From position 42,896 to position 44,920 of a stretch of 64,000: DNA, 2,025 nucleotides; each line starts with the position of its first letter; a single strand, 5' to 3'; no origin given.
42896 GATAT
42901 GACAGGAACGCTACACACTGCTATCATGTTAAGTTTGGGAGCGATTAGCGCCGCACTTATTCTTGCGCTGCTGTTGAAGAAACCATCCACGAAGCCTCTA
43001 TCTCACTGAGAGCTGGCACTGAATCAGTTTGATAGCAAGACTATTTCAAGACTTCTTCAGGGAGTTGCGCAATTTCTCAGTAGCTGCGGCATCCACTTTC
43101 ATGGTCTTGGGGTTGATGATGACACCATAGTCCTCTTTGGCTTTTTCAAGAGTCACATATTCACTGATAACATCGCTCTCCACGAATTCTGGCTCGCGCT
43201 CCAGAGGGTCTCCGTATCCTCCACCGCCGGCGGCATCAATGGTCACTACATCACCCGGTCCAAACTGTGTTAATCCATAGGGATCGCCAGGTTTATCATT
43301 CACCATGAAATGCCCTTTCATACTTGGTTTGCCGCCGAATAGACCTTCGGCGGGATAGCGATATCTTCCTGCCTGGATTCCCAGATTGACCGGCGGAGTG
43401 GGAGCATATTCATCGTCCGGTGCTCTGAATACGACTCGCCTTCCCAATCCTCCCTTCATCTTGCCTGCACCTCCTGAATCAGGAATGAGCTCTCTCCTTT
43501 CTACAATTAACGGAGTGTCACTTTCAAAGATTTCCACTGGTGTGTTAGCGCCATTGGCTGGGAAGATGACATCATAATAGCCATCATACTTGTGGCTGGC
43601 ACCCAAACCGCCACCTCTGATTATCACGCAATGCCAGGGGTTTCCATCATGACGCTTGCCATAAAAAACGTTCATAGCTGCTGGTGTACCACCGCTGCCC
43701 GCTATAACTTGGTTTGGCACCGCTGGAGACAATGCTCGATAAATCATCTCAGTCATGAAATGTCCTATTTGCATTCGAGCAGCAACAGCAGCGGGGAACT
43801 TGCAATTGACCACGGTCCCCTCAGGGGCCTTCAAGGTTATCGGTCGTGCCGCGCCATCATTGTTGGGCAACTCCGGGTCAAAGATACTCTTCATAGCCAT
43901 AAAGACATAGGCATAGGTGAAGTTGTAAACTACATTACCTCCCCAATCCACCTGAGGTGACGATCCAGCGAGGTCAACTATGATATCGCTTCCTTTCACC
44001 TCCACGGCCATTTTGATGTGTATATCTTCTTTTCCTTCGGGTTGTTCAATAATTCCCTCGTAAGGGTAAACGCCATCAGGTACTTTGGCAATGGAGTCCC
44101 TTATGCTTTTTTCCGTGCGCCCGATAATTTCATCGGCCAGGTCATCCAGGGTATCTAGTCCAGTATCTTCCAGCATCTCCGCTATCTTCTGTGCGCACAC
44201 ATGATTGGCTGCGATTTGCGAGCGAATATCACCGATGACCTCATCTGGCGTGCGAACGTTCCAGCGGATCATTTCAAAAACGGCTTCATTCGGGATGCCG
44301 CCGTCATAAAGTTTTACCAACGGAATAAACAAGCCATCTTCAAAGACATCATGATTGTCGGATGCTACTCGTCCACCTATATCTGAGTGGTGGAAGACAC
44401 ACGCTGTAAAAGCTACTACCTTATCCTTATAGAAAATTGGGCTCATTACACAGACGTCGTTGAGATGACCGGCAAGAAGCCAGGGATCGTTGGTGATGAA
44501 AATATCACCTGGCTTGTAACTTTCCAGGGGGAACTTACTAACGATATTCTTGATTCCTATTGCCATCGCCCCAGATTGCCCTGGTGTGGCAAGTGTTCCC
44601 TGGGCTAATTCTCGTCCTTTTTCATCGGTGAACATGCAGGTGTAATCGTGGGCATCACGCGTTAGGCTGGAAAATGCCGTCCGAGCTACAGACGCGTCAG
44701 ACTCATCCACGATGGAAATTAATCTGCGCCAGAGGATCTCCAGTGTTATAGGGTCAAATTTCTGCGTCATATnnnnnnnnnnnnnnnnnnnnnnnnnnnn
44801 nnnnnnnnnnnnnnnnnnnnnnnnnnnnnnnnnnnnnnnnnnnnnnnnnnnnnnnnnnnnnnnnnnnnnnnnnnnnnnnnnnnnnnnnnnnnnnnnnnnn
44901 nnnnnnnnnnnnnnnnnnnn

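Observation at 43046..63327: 17-gene, ~20-kb co-directional catabolic supercluster: Mo-hydroxylase + split B12 mutase pathway + ACAD/EtfAB/FixCX + radical SAM + hydantoinase A/B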

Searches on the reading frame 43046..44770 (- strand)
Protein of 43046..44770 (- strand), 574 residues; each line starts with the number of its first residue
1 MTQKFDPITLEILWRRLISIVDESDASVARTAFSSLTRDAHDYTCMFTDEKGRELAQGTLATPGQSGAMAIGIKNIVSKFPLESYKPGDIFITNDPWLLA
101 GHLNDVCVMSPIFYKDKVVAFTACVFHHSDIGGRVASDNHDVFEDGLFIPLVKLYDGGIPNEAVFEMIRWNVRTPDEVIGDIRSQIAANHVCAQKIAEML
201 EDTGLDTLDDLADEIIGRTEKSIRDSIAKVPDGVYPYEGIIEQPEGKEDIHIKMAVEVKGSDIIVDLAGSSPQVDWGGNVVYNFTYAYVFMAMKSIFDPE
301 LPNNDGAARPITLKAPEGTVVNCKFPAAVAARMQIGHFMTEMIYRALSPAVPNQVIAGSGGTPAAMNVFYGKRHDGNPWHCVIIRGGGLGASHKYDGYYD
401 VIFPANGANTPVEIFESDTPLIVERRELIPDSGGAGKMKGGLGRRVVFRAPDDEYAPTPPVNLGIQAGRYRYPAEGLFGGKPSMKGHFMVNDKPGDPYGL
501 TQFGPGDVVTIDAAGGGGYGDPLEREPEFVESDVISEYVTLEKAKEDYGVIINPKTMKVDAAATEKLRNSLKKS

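Call 4: search_protein_families(library=pfam, proteins=[window:43046-44770:-])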
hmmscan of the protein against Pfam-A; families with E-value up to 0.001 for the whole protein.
window:43046-44770:- (574 aa): 1 family
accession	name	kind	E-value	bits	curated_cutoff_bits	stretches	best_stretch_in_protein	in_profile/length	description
PF02538.19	Hydantoinase_B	-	1.2e-146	489.7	26.8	1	6-522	1-519/519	Hydantoinase B/oxoprolinase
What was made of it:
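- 43046..44770 (-): M1: HyuB, beta subunit (574 aa). Pfam Hydantoinase_B, E = 1e-146 (call 4).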

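Call 10: search_protein_families(library=ncbifam, proteins=[window:43046-44770:-], max_evalue=1e-10)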
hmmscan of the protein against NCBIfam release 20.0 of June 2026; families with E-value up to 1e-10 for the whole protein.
window:43046-44770:- (574 aa): 2 families
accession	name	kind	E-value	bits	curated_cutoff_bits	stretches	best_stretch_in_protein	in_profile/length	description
NF050157.1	CapLactmsBetCapB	equivalog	2.2e-72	244.1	1000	1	6-569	2-576/577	caprolactamase subunit beta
NF042976.1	AcphenoCarb_ApcD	equivalog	8e-34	116.9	1500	1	3-447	27-486/685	acetophenone carboxylase subunit delta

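Call 51: search_solved_structures(query=window:43046-44770:-, max_evalue=1e-10)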
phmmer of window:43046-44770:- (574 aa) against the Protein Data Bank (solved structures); distinct sequences matched with E-value up to 1e-10: 5.
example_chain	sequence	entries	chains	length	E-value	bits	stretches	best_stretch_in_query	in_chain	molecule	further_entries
7hk5_A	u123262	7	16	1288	3.6e-65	223.7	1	6-568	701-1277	N-methylhydantoinase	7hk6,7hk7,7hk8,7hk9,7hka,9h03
6yra_B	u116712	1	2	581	3.7e-54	187.3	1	5-565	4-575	Hydantoinase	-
5l9w_A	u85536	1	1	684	1.4e-27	99.6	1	4-450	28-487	Acetophenone carboxylase delta subunit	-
5m45_A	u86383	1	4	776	1.2e-18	70.1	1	7-445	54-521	Acetone carboxylase alpha subunit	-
5svb_A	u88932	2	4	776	1.4e-18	69.8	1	7-445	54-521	Acetone carboxylase alpha subunit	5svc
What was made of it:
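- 43046..44770 (-): 7hk5 scores 224 and 6yra 187 bits, compared with 100 or less for carboxylases (call 51).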

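Call 75: search_dna_similar(query=window:43046-44770:-, collection=plasmids, mode=protein, max_rows=25, max_evalue=1e-40)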
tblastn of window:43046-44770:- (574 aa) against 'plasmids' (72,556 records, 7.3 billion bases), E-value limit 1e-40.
Records with a match: 705; places in all: 891; records where one place covers at least 80% of the query: 673.
Best place of each record, by identity: <60% 705.
By first word of the organism name: Agrobacterium 167; Rhizobium 112; Pseudosulfitobacter 48; Sinorhizobium 47; Paracoccus 23; Sulfitobacter 13; Rhodococcus 12; Azospirillum 12; Shinella 11; Aminobacter 10; and 91 more.
By predicted mobility (MOB-suite, as given by PLSDB): non-mobilizable 419; conjugative 247; mobilizable 39.
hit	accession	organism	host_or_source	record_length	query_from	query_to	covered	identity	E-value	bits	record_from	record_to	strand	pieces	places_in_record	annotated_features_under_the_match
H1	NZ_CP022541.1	Antarctobacter heliothermus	Skeletonema marinoi strain ST54,Cell ...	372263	1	556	97%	40.9%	2e-112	376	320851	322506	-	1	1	hydantoinase B/oxoprolinase family protein | hydantoinase/oxoprolinase family protein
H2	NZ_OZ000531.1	Shinella sp. WSC3-e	-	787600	1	550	96%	39.9%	1e-104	353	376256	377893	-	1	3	hydantoinase B/oxoprolinase family protein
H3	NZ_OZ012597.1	Shinella sp. WSD5-1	-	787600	1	550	96%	39.9%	1e-104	353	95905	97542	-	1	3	hydantoinase B/oxoprolinase family protein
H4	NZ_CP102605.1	Pantoea sp. SOD02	cell culture,urban freshwater stream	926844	6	556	96%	39.1%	3e-106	358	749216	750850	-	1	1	hydantoinase B/oxoprolinase family protein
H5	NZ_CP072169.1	Agrobacterium larrymoorei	Ficus benjamina,cell culture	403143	6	549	95%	39.6%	6e-101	342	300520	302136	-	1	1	hydantoinase B/oxoprolinase family protein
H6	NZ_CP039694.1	Agrobacterium larrymoorei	-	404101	6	549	95%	39.6%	6e-101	342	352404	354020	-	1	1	hydantoinase B/oxoprolinase family protein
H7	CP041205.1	Rhizobium sp. NIBRBAC000502774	Genome assembly,Coal mine soil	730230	6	549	95%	39.4%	2e-99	338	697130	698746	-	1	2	hydantoinase B/oxoprolinase family protein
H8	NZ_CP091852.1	Terrarubrum flagellatum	cell culture,forest soil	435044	1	549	96%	38.9%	1e-99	339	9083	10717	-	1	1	hydantoinase B/oxoprolinase family protein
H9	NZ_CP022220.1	Bradyrhizobium guangxiense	peanut,cell culture,roots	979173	3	554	96%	38.6%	2e-109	367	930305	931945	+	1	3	hydantoinase B/oxoprolinase family protein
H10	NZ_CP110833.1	Agrobacterium sp. 13-2099-1-2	quaking aspen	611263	6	549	95%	39.2%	2e-99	338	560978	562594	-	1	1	hydantoinase B/oxoprolinase family protein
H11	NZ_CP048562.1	Agrobacterium fabrum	walnut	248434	6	549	95%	39.2%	1e-98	336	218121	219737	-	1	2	hydantoinase B/oxoprolinase family protein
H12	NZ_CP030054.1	Bradyrhizobium guangzhouense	Arachis hypogaea,Microbe,nodule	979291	3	554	96%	38.4%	5e-109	366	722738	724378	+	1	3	hydantoinase B/oxoprolinase family protein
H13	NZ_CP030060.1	Bradyrhizobium sp. CCBAU 53351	Arachis hypogaea,Microbe,nodule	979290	3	554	96%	38.4%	5e-109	366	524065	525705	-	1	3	hydantoinase B/oxoprolinase family protein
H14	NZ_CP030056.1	Bradyrhizobium sp. CCBAU 53340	Arachis hypogaea,Microbe,nodule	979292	3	554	96%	38.4%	5e-109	366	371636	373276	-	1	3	hydantoinase B/oxoprolinase family protein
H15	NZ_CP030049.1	Bradyrhizobium sp. CCBAU 53338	Arachis hypogaea,Microbe,nodule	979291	3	554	96%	38.4%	5e-109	366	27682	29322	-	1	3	hydantoinase B/oxoprolinase family protein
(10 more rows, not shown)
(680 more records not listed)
